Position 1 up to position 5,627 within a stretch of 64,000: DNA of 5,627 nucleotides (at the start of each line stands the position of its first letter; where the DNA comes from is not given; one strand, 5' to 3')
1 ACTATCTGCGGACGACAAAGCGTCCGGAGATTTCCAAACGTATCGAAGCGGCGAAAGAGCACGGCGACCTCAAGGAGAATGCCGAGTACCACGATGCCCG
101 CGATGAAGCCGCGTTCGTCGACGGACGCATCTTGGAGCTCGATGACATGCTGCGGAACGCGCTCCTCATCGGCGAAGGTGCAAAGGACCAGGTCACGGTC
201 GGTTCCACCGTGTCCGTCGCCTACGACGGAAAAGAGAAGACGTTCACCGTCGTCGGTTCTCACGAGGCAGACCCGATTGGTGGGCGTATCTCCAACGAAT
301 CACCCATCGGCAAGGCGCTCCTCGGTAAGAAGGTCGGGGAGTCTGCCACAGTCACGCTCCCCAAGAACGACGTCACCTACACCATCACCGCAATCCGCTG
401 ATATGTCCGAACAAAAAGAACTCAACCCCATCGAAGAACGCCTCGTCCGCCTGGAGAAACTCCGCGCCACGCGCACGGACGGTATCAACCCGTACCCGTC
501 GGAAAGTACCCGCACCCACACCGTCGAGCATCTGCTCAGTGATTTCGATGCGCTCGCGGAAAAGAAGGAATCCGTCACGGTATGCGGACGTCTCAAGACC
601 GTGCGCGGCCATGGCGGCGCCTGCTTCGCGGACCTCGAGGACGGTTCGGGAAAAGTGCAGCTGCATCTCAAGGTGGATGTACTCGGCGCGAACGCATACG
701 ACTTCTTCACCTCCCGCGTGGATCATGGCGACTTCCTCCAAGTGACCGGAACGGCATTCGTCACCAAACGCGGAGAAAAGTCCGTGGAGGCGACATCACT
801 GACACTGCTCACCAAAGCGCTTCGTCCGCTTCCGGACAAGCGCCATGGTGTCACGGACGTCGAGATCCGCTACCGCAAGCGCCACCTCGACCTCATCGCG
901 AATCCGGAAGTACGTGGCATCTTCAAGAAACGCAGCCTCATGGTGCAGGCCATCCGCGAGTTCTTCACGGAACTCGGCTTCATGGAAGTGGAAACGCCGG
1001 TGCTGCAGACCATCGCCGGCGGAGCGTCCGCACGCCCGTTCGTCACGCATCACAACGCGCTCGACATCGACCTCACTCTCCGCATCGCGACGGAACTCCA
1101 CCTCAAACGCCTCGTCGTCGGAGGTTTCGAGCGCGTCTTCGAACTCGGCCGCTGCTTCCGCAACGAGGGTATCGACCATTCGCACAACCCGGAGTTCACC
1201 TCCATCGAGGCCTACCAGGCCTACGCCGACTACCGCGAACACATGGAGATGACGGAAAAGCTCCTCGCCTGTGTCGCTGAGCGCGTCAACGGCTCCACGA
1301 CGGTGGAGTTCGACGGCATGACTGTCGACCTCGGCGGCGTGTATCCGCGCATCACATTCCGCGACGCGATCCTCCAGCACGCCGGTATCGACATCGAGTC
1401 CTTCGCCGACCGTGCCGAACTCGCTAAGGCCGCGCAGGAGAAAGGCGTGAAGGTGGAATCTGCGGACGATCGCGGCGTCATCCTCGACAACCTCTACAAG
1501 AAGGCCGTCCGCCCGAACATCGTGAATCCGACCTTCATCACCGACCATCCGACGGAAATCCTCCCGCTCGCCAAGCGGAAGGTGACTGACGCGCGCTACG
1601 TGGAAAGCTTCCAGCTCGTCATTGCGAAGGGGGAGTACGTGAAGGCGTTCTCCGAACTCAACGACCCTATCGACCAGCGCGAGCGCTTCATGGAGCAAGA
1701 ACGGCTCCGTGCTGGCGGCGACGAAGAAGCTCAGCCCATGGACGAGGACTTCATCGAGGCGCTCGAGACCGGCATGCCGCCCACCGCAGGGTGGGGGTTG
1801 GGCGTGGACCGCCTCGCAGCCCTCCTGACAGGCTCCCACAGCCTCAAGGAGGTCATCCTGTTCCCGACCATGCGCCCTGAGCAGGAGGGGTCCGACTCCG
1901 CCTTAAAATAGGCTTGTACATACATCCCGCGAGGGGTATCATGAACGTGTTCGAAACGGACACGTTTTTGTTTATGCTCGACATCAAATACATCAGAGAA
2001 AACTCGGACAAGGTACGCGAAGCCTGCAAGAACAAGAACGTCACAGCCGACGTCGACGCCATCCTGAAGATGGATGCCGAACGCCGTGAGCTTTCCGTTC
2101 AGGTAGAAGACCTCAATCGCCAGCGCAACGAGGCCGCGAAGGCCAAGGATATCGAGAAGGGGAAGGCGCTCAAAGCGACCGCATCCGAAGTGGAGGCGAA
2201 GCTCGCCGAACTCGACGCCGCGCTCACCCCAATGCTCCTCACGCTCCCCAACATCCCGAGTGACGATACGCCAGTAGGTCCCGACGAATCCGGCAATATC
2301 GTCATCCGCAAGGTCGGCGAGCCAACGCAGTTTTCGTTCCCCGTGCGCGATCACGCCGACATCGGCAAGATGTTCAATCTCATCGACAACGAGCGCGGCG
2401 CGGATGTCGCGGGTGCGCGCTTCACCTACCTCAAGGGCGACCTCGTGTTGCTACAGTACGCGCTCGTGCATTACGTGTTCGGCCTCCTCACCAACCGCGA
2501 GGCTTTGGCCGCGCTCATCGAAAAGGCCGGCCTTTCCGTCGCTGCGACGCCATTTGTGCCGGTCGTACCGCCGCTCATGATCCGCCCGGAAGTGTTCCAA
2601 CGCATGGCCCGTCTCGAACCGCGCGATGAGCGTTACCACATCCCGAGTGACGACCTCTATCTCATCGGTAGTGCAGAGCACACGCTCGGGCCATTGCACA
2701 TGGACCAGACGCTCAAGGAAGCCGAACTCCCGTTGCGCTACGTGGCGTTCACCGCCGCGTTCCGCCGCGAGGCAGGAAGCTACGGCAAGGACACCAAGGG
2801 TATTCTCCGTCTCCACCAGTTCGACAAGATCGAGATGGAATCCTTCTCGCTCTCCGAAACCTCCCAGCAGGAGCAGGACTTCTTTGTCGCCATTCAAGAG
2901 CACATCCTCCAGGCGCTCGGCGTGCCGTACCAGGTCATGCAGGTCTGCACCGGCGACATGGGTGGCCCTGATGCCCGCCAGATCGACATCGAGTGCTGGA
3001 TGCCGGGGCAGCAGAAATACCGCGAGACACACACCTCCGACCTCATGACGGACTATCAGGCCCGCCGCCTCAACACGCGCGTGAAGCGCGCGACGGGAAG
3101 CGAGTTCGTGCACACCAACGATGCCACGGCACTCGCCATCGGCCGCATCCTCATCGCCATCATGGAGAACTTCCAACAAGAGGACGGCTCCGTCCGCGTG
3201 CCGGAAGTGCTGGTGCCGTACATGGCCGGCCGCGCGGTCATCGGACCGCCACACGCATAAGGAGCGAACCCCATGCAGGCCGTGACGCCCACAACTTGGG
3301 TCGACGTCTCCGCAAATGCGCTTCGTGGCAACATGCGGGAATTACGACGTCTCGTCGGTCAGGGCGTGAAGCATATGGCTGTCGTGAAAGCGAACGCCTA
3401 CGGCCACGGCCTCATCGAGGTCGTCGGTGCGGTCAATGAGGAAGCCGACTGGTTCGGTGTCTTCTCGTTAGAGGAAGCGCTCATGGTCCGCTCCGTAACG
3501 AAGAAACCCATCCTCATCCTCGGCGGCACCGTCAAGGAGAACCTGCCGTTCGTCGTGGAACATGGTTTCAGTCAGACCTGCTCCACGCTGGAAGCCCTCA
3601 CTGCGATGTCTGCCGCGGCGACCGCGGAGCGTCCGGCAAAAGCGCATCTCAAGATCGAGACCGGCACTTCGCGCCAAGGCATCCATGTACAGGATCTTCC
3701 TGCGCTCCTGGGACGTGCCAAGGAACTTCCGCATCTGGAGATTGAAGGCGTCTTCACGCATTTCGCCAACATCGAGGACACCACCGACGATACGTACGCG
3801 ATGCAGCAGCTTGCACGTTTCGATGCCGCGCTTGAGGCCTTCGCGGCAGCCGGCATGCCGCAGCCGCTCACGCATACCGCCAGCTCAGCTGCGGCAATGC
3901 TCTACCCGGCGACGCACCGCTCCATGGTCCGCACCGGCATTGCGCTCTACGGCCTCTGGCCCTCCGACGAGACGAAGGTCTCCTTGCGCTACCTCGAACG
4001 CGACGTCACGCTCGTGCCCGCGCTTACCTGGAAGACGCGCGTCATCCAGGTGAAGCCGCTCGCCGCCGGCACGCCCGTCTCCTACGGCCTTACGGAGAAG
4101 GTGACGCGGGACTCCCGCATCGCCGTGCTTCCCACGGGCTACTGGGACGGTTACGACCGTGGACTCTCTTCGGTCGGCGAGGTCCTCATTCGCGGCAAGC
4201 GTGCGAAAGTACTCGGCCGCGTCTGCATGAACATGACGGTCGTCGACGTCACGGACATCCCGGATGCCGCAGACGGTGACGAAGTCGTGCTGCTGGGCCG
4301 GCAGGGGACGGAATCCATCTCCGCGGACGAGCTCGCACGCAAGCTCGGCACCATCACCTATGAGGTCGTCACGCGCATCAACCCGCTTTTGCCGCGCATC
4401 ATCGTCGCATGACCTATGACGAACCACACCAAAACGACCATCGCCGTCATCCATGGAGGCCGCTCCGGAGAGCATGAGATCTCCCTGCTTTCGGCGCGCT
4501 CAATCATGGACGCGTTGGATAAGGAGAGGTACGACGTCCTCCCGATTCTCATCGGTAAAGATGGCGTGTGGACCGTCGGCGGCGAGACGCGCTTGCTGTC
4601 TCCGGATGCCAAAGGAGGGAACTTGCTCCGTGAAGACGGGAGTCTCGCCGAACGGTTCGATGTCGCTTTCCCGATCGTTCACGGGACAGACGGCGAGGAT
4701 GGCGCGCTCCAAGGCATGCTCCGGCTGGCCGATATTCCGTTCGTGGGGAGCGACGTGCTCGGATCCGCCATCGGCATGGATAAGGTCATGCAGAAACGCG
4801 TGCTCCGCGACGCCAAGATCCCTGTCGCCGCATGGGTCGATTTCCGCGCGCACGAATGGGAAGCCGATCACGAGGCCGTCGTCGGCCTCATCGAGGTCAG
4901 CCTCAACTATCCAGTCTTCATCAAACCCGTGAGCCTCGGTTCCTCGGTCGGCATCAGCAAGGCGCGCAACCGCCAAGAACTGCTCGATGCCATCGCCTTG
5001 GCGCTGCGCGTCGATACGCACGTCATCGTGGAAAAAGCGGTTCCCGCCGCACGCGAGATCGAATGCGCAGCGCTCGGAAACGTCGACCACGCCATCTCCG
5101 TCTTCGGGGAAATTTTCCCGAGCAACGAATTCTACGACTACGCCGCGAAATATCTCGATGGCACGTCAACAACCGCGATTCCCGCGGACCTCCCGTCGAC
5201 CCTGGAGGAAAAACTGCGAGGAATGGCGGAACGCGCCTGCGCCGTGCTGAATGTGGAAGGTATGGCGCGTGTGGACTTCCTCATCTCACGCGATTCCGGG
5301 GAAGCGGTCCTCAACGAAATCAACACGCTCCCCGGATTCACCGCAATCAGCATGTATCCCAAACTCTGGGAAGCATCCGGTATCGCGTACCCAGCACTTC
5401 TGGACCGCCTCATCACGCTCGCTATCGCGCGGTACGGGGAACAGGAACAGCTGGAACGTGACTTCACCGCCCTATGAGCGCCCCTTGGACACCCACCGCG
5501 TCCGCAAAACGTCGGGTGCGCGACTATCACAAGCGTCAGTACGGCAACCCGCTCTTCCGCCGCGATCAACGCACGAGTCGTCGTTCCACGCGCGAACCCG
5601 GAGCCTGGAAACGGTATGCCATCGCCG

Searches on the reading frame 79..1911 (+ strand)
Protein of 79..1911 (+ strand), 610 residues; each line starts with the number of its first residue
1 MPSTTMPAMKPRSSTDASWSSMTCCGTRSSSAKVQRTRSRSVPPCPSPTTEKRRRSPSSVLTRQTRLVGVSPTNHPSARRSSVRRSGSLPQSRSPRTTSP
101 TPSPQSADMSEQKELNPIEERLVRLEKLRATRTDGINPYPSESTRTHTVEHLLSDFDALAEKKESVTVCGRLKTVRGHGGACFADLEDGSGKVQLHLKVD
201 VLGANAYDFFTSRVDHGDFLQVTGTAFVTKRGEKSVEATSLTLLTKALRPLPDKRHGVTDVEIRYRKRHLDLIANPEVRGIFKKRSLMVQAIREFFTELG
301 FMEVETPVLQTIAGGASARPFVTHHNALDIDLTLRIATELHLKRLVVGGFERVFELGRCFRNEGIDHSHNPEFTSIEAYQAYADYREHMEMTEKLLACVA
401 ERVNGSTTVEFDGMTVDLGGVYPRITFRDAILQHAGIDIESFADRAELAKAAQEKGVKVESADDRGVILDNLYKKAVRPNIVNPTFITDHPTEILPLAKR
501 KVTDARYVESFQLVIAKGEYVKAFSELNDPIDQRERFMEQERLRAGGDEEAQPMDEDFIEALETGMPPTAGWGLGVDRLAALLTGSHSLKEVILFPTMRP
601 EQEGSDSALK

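Call 42: search_protein_families(library=pfam, proteins=[window:79-1911:+], max_evalue=0.00001)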
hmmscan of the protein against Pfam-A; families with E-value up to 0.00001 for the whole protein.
window:79-1911:+ (610 aa): 3 families
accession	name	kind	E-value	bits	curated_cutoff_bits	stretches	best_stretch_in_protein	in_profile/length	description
PF00152.25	tRNA-synt_2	-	3e-86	289.7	25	1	261-598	2-307/308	tRNA synthetases class II (D, K and N)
PF01336.31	tRNA_anti-codon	-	7.2e-15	55.1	27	1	166-244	1-75/75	OB-fold nucleic acid binding domain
PF01409.25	tRNA-synt_2d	-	8.3e-08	32.4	19.8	0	352-402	104-152/246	tRNA synthetases class II core domain (F)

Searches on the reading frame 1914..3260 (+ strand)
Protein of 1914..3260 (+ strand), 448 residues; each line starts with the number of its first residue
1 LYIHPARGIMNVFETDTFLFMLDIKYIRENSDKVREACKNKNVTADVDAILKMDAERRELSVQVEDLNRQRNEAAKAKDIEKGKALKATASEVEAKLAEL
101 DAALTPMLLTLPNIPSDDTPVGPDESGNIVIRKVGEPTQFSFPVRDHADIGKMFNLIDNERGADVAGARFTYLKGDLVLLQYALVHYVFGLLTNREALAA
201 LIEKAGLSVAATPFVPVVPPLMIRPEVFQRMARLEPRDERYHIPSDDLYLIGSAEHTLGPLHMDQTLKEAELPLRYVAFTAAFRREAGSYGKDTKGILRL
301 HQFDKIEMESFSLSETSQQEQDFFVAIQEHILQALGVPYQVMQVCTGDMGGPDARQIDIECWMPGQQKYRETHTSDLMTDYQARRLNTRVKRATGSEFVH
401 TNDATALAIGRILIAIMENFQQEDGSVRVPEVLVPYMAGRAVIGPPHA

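Call 42: search_protein_families(library=pfam, proteins=[window:1914-3260:+], max_evalue=0.00001)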
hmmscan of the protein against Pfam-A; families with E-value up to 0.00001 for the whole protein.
window:1914-3260:+ (448 aa): 2 families
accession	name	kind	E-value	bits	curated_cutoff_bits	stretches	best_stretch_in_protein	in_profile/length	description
PF00587.30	tRNA-synt_2b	-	5.6e-32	111.7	29.3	1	246-420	9-179/179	tRNA synthetase class II core domain (G, H, P, S and T)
PF02403.27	Seryl_tRNA_N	-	1.7e-20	73.7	28.2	1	21-115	1-108/108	Seryl-tRNA synthetase N-terminal domain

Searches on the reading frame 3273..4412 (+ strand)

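Call 42: search_protein_families(library=pfam, proteins=[window:3273-4412:+], max_evalue=0.00001)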
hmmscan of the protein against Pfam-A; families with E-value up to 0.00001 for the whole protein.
window:3273-4412:+ (379 aa): 2 families
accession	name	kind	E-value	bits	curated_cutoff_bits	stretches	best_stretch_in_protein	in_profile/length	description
PF01168.26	Ala_racemase_N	-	9.3e-62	209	24.1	1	13-228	2-218/220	Alanine racemase, N-terminal domain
PF00842.27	Ala_racemase_C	-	2.5e-45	153.6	25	1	250-376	1-126/127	Alanine racemase, C-terminal domain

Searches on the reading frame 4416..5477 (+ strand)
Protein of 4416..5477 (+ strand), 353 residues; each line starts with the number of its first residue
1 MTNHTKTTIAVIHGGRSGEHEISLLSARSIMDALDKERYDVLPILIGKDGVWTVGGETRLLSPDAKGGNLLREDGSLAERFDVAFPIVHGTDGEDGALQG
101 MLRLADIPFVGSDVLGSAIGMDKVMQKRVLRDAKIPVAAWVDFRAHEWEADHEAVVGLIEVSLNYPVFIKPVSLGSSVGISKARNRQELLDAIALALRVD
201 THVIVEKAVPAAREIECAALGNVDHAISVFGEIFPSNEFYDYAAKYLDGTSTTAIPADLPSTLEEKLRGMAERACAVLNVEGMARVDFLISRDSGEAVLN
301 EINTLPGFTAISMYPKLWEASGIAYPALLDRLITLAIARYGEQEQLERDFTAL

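Call 42: search_protein_families(library=pfam, proteins=[window:4416-5477:+], max_evalue=0.00001)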
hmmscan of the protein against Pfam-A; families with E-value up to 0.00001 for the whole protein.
window:4416-5477:+ (353 aa): 4 families
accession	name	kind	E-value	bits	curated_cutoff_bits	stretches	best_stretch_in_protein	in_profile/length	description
PF07478.18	Dala_Dala_lig_C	-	2.6e-67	226.7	24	1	130-334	2-204/204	D-ala D-ala ligase C-terminus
PF01820.27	Dala_Dala_lig_N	-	7e-31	107.7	34.6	1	9-112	2-121/121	D-ala D-ala ligase N-terminus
PF02786.22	CPSase_L_D2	-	6.3e-08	32.8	19.8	1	122-304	1-178/211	Carbamoyl-phosphate synthase L chain, ATP binding domain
PF02222.28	ATP-grasp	-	9.2e-08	32.4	27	1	130-302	3-159/179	ATP-grasp domain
